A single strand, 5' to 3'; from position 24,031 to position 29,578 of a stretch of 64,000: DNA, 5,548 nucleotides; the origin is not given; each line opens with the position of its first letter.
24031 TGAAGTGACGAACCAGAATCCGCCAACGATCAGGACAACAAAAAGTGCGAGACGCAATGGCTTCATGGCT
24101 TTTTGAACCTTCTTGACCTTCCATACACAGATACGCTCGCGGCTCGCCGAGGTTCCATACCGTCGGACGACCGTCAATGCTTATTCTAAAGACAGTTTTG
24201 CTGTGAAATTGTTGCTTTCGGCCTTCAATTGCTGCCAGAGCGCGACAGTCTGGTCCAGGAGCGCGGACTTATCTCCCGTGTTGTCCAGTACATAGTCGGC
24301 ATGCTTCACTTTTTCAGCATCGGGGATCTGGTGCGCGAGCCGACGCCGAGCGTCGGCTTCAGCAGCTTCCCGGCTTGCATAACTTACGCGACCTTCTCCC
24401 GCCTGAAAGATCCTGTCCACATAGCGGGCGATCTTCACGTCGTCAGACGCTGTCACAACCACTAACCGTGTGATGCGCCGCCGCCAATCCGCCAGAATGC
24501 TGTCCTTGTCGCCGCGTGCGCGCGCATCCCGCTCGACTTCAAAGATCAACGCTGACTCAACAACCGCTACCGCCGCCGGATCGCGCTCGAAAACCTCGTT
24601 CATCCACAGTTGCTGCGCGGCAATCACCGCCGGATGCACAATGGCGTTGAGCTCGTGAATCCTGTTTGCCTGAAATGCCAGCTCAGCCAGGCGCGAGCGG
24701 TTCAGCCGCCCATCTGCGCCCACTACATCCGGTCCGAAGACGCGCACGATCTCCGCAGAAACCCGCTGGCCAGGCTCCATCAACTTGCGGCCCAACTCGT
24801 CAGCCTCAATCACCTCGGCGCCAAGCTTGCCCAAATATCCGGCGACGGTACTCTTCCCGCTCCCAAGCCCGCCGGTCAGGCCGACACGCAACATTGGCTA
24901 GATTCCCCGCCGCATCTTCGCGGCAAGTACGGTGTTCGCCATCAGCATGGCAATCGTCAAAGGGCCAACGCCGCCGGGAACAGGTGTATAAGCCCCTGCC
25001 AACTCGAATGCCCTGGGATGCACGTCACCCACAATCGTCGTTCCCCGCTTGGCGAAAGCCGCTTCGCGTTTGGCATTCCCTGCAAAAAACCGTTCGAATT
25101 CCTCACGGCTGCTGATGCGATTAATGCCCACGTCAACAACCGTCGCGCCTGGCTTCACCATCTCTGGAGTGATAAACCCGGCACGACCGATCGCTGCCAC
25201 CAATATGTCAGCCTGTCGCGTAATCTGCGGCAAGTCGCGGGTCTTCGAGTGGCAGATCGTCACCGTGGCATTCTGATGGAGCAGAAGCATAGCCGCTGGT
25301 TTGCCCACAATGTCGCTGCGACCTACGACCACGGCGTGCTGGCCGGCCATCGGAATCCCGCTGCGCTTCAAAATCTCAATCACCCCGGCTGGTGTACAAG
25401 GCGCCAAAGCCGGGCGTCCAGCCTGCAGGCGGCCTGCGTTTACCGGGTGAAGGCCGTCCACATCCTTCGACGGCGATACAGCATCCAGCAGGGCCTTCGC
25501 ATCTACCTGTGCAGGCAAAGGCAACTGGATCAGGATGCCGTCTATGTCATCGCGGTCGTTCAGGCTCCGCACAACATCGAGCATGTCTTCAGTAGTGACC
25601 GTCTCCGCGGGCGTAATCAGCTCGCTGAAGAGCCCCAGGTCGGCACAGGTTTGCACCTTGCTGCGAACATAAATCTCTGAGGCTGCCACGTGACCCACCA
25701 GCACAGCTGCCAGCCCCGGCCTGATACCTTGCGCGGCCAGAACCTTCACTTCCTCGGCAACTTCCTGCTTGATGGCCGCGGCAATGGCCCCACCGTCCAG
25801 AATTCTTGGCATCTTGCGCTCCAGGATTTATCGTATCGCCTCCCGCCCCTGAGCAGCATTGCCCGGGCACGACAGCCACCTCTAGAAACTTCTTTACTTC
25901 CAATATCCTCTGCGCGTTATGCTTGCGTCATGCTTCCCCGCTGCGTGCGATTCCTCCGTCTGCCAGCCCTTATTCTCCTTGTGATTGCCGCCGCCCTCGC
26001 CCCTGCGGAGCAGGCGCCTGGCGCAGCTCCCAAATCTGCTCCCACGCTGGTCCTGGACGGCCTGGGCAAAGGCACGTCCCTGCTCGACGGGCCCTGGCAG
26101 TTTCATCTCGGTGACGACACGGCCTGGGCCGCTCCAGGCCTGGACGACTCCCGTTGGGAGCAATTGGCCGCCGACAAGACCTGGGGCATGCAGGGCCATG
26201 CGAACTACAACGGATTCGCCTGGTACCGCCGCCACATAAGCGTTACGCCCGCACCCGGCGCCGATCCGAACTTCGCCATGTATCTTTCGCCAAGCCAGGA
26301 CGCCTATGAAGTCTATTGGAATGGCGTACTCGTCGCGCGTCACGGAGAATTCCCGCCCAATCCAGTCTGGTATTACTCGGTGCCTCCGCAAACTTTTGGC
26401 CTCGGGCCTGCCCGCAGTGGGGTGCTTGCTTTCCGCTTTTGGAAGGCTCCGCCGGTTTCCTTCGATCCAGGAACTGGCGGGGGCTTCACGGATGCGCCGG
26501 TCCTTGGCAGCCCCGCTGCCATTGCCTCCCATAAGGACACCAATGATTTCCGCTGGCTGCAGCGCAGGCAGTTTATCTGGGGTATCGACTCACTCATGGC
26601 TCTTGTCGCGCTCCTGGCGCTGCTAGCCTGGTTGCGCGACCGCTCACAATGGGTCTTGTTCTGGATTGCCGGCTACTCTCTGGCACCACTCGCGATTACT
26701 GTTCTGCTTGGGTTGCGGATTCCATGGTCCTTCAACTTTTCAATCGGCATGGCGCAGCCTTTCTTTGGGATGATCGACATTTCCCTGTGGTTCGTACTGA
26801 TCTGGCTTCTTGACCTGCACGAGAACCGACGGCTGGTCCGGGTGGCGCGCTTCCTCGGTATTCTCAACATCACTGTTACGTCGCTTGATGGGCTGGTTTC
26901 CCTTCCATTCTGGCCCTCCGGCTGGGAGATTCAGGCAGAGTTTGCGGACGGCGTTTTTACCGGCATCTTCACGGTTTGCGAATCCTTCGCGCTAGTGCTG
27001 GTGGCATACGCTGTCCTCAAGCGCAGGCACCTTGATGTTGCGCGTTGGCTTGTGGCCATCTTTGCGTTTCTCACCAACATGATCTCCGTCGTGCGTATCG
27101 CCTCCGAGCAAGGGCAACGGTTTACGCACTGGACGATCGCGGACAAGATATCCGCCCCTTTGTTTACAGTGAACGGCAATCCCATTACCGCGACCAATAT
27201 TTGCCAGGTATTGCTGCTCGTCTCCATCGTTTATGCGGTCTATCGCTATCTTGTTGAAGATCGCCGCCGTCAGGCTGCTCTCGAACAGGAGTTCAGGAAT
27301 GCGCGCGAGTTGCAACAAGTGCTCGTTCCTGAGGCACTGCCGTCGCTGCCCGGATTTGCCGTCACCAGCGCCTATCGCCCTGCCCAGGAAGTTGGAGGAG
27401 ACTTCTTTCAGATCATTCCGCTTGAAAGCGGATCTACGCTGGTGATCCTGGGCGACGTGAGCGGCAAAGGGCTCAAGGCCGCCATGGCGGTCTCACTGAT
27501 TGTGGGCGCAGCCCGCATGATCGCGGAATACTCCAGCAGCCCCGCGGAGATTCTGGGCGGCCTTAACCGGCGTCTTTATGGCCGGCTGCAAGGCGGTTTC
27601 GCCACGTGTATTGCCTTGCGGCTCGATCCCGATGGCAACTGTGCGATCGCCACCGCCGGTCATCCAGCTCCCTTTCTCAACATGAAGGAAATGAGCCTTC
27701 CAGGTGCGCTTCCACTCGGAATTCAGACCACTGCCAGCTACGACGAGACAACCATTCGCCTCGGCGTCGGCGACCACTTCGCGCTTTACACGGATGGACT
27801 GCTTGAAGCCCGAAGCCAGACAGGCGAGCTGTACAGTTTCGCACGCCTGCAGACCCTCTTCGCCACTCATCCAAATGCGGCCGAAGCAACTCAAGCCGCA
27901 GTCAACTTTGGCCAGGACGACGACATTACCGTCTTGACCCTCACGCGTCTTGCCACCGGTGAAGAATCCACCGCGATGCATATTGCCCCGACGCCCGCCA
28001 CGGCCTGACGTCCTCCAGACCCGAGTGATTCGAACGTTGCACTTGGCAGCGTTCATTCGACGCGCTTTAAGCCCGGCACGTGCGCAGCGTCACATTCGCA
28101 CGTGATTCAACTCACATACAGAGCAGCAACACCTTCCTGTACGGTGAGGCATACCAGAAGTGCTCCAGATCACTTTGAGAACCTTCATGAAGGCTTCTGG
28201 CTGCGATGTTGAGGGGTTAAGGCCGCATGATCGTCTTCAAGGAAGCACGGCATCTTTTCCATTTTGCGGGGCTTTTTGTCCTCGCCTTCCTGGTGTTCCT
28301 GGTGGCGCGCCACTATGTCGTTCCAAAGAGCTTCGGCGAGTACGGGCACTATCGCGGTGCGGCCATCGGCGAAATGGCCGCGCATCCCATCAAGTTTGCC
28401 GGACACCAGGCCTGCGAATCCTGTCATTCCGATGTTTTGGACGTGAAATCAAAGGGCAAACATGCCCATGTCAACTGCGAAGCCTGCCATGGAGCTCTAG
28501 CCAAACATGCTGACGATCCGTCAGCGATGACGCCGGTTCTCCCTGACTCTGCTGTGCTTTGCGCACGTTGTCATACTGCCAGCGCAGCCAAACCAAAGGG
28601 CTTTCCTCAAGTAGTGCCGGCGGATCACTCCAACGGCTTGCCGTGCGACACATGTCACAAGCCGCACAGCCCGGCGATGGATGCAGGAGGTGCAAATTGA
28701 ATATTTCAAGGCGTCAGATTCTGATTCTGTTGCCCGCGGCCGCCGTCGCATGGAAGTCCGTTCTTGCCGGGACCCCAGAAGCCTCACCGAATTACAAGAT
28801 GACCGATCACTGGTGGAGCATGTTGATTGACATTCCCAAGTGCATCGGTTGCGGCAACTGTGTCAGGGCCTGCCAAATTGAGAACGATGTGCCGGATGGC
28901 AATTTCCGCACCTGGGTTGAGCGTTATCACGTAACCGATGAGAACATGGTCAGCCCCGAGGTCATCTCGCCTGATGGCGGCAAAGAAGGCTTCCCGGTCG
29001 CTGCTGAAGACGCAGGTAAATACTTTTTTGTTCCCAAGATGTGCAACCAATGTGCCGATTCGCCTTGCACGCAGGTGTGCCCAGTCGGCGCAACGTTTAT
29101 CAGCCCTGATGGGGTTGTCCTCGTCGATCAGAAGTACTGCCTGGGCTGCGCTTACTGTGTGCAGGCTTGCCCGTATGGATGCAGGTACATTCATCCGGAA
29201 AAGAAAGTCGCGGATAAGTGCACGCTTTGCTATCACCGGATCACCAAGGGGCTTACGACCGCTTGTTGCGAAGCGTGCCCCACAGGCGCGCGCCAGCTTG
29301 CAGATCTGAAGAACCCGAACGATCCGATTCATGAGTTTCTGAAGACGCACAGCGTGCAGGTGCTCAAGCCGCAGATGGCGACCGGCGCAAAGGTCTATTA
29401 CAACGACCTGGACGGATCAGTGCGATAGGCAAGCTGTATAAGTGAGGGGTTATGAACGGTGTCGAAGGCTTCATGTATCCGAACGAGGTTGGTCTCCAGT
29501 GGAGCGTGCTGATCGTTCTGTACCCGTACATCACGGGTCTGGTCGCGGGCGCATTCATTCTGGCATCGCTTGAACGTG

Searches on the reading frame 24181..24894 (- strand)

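Call 63: search_protein_families(library=pfam, proteins=[window:24181-24894:-], max_evalue=0.00001)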
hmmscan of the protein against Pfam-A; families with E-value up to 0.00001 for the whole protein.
window:24181-24894:- (237 aa): 1 family
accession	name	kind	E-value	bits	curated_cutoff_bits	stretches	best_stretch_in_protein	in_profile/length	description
PF01121.26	CoaE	-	2.1e-34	119.2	27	1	4-207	3-176/180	Dephospho-CoA kinase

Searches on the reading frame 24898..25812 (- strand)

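Call 63: search_protein_families(library=pfam, proteins=[window:24898-25812:-], max_evalue=0.00001)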
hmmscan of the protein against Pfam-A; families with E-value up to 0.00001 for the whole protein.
window:24898-25812:- (304 aa): 2 families
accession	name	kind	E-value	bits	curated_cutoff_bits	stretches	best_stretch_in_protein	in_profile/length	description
PF02882.25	THF_DHG_CYH_C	-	1.5e-64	216.6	27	1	122-300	1-158/160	Tetrahydrofolate dehydrogenase/cyclohydrolase, NAD(P)-binding domain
PF00763.28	THF_DHG_CYH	-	2.8e-35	121.5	32.8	1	5-119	1-115/115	Tetrahydrofolate dehydrogenase/cyclohydrolase, catalytic domain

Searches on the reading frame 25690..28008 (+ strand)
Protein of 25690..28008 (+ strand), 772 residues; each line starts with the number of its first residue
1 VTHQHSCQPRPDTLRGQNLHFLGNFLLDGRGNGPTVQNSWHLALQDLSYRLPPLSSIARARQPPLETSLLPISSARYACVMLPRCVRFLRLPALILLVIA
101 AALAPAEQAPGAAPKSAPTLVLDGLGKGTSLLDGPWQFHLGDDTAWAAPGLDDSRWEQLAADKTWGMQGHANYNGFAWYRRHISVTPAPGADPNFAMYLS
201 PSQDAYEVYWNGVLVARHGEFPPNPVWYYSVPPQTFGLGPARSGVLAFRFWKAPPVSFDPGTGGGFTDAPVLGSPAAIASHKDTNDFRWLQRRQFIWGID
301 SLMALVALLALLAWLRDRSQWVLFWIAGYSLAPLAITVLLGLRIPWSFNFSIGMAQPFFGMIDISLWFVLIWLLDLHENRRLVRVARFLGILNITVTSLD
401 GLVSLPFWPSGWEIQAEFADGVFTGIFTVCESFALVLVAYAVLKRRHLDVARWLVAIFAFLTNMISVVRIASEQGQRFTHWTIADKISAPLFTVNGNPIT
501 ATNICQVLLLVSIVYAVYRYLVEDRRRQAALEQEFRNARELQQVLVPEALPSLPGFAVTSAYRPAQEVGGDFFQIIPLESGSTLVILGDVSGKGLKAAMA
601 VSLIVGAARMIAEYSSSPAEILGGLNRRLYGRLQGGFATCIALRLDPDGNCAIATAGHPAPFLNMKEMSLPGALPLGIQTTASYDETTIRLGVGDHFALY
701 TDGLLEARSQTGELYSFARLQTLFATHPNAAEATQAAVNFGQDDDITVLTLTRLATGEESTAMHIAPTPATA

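Call 63: search_protein_families(library=pfam, proteins=[window:25690-28008:+], max_evalue=0.00001)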
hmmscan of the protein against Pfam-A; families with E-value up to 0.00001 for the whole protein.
window:25690-28008:+ (772 aa): 1 family
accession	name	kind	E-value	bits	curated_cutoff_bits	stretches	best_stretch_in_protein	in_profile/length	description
PF07228.17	SpoIIE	-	1.7e-36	126.4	25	1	580-753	2-191/192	Stage II sporulation protein E (SpoIIE)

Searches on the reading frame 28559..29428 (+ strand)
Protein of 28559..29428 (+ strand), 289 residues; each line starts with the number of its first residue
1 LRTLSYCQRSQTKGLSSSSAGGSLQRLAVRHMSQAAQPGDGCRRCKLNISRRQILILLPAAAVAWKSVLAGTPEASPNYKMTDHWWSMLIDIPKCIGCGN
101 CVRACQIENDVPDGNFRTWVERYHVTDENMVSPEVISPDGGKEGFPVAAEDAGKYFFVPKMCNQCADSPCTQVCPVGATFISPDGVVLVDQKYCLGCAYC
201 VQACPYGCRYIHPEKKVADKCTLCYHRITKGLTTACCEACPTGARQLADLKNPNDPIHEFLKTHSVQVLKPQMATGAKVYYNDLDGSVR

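Call 63: search_protein_families(library=pfam, proteins=[window:28559-29428:+], max_evalue=0.00001)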
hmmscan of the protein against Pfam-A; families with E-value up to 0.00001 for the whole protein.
window:28559-29428:+ (289 aa): 7 families
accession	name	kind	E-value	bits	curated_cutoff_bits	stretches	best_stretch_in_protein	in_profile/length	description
PF13247.11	Fer4_11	-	4.3e-23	81.8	26.2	1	155-249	3-99/100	4Fe-4S dicluster domain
PF12838.12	Fer4_7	-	2.7e-12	47.4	27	1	94-178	1-52/52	4Fe-4S dicluster domain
PF13237.11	Fer4_10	-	4e-10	39.9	25.5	1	157-205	4-53/53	4Fe-4S dicluster domain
PF12837.12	Fer4_6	-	2.1e-08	34.2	25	0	186-207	1-22/24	4Fe-4S binding domain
PF12797.12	Fer4_2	-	3.7e-08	33.2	24.5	0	86-105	1-20/22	4Fe-4S binding domain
PF13187.11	Fer4_9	-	7.9e-08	32.7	27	0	94-178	1-51/52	4Fe-4S dicluster domain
PF00037.32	Fer4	-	1.5e-06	28.2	21.1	0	188-209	2-23/24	4Fe-4S binding domain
